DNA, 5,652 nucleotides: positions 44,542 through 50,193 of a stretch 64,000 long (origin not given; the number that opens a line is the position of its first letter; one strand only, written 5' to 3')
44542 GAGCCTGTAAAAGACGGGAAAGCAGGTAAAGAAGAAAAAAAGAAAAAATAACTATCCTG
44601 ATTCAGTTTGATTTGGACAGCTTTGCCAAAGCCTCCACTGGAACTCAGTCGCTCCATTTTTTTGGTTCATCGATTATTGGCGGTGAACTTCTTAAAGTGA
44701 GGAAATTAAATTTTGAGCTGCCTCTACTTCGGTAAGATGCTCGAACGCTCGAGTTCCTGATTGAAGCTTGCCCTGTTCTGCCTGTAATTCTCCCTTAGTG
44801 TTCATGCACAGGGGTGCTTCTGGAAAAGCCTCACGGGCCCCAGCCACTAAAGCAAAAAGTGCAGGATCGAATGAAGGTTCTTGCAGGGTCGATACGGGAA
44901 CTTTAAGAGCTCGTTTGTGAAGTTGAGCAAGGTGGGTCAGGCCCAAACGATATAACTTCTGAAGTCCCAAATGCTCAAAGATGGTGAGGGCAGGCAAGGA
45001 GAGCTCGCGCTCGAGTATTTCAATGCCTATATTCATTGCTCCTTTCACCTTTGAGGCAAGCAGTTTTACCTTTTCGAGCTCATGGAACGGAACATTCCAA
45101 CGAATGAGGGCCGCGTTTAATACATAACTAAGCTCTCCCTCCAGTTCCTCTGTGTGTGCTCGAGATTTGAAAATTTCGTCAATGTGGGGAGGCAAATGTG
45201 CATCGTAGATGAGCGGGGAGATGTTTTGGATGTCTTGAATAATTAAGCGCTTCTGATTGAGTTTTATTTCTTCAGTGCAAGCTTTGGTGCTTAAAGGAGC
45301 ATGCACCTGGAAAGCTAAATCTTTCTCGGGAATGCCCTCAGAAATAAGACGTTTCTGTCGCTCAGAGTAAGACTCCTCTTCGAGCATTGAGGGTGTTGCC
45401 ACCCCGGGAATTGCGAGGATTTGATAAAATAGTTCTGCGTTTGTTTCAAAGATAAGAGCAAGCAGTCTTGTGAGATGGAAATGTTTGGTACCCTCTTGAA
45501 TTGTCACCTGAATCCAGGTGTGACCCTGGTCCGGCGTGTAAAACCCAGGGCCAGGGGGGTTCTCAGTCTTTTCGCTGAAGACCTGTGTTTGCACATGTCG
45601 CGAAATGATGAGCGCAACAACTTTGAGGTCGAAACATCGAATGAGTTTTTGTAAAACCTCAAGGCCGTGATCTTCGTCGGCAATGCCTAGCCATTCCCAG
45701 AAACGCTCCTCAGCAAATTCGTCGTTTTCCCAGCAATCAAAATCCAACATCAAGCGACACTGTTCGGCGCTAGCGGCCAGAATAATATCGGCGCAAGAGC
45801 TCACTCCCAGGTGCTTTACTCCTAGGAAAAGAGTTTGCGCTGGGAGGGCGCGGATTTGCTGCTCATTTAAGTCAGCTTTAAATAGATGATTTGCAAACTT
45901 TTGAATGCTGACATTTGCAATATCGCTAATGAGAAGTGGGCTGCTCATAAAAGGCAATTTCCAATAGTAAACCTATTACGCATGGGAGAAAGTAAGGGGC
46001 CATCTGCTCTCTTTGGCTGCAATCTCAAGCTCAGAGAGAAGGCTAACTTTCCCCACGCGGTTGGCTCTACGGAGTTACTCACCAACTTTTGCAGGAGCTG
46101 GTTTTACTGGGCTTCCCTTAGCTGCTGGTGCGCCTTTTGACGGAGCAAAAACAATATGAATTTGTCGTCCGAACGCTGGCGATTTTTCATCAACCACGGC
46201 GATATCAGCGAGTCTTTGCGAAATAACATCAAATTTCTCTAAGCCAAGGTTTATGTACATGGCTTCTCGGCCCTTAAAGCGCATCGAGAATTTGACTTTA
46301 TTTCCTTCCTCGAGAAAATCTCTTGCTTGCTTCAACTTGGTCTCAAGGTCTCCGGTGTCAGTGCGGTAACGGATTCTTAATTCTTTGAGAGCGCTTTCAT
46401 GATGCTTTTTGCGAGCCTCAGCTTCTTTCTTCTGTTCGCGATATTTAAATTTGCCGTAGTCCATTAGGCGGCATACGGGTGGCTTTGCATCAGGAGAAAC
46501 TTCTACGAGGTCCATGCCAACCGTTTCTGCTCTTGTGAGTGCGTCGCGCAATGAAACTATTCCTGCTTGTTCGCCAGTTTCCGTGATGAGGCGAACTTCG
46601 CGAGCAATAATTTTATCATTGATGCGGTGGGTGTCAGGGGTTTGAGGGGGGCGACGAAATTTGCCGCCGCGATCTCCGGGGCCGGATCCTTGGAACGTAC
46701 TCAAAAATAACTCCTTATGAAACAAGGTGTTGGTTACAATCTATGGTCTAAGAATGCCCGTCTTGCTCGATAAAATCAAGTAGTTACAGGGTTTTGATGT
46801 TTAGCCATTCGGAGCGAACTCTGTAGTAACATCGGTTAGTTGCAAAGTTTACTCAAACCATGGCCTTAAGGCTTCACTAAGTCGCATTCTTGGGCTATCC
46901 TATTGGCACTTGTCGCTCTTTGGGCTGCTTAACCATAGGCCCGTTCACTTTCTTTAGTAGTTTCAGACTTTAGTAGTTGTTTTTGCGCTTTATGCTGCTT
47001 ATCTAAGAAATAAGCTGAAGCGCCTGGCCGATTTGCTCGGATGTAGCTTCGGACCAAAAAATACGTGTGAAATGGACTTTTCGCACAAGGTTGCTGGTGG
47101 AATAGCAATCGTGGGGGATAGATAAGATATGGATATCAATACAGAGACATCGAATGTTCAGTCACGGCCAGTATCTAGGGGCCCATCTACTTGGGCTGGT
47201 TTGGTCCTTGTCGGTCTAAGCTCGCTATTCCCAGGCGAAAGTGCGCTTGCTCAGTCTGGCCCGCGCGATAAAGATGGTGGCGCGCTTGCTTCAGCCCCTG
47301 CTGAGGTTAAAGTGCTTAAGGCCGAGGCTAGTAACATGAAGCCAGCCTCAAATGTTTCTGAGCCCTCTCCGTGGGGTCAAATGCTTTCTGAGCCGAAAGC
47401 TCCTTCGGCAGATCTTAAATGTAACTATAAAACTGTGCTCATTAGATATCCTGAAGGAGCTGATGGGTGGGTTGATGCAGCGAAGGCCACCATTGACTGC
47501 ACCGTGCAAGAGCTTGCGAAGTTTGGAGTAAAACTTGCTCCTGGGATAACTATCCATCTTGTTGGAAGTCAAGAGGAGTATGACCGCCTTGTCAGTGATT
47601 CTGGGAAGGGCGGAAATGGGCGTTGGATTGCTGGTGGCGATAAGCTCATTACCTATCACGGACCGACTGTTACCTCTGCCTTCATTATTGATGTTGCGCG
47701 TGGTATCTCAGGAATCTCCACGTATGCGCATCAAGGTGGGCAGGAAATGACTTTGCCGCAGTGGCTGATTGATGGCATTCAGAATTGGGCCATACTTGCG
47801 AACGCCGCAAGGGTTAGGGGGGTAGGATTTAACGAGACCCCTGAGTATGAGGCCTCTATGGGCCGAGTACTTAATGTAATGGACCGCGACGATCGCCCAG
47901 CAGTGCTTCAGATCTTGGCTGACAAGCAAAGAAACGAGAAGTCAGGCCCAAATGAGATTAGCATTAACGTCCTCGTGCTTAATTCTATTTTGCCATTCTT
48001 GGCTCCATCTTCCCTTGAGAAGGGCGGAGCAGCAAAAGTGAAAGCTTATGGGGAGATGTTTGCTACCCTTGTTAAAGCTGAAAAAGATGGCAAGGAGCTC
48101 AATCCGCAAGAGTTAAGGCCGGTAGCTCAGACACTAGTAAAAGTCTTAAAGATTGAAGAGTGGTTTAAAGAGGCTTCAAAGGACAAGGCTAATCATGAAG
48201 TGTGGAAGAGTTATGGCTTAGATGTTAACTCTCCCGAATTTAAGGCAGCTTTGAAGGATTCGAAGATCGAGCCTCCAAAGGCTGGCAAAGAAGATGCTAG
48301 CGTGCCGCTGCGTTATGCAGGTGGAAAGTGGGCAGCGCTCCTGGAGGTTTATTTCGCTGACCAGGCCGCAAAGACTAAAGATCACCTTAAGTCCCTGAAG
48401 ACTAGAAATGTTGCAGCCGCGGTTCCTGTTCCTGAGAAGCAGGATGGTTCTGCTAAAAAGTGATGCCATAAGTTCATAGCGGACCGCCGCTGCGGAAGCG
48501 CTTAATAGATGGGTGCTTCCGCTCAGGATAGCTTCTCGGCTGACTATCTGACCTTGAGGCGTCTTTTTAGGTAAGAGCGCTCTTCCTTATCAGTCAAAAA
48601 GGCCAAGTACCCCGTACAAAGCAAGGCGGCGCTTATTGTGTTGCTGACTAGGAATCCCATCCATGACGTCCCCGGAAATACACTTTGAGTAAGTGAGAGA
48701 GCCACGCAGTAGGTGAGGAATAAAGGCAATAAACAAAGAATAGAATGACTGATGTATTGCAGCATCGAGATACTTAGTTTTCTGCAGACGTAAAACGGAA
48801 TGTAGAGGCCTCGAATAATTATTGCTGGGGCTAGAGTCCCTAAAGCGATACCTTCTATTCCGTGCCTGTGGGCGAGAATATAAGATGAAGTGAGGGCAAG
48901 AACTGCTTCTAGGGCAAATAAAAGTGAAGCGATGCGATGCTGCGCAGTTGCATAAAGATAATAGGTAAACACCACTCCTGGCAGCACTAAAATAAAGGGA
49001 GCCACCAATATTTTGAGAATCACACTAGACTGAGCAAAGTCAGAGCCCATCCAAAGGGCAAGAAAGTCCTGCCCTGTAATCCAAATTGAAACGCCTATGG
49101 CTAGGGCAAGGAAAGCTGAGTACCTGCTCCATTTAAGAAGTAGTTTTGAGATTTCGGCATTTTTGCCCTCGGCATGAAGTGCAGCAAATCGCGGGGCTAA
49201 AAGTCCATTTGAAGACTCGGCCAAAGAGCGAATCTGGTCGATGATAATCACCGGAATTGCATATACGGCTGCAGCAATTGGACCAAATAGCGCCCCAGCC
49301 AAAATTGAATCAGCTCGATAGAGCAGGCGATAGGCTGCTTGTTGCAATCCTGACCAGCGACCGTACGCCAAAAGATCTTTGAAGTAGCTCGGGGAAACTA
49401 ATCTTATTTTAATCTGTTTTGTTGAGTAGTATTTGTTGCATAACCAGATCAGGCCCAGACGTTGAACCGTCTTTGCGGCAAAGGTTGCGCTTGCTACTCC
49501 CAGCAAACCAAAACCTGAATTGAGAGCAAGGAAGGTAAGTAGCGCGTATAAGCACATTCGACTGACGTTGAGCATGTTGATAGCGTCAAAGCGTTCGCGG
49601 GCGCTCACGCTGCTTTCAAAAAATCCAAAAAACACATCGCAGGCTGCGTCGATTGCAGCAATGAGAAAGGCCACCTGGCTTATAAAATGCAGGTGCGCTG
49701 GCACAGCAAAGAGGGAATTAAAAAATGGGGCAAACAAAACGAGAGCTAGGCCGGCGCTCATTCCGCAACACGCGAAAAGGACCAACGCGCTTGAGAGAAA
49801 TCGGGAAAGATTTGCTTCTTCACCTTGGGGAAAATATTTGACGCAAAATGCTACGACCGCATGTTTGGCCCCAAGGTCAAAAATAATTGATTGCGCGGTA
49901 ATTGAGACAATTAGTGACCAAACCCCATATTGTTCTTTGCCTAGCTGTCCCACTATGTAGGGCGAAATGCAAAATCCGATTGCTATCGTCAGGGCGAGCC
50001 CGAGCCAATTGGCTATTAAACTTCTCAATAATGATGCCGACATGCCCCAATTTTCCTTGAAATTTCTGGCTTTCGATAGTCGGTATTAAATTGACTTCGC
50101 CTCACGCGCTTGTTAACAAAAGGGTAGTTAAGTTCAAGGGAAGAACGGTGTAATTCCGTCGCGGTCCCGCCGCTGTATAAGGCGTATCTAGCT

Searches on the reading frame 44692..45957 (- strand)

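Call 30: search_protein_families(library=pfam, proteins=[window:44692-45957:-], max_evalue=0.001)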
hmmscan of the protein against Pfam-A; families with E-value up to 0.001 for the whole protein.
window:44692-45957:- (421 aa): 1 family
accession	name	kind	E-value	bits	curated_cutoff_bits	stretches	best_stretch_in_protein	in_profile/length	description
PF19676.4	DUF6178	-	6.1e-49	167.3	25.5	1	12-419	15-425/561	Family of unknown function (DUF6178)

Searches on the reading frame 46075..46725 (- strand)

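Call 30: search_protein_families(library=pfam, proteins=[window:46075-46725:-], max_evalue=0.001)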
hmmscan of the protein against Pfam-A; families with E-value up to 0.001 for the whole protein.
window:46075-46725:- (216 aa): 2 families
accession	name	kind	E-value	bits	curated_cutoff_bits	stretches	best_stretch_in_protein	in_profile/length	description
PF05198.21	IF3_N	-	2.6e-32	111.2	26.9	1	35-104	1-70/70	Translation initiation factor IF-3, N-terminal domain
PF00707.27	IF3_C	-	7.3e-25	87.2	34.8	1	113-195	3-85/86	Translation initiation factor IF-3, C-terminal domain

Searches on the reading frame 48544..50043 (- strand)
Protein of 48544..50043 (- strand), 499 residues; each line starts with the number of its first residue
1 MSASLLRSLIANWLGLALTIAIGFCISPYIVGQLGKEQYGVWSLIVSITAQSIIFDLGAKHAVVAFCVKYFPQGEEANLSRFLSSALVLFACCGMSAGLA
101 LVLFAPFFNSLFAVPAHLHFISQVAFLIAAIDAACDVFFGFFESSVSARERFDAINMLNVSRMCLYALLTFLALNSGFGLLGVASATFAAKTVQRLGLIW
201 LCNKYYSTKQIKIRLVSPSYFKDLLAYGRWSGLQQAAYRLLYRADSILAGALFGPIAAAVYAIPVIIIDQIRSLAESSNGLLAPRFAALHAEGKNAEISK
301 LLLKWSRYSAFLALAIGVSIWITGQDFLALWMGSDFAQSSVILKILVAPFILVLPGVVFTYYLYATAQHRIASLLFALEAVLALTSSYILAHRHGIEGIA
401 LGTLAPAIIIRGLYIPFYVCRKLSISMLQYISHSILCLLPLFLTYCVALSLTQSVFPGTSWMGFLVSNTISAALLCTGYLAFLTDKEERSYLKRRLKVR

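Call 30: search_protein_families(library=pfam, proteins=[window:48544-50043:-], max_evalue=0.001)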
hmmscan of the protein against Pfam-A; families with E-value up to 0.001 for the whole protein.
window:48544-50043:- (499 aa): 1 family
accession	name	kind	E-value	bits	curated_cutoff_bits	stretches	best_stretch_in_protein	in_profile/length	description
PF01554.23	MatE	-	0.00078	19.6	24.9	1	21-170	10-159/161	MatE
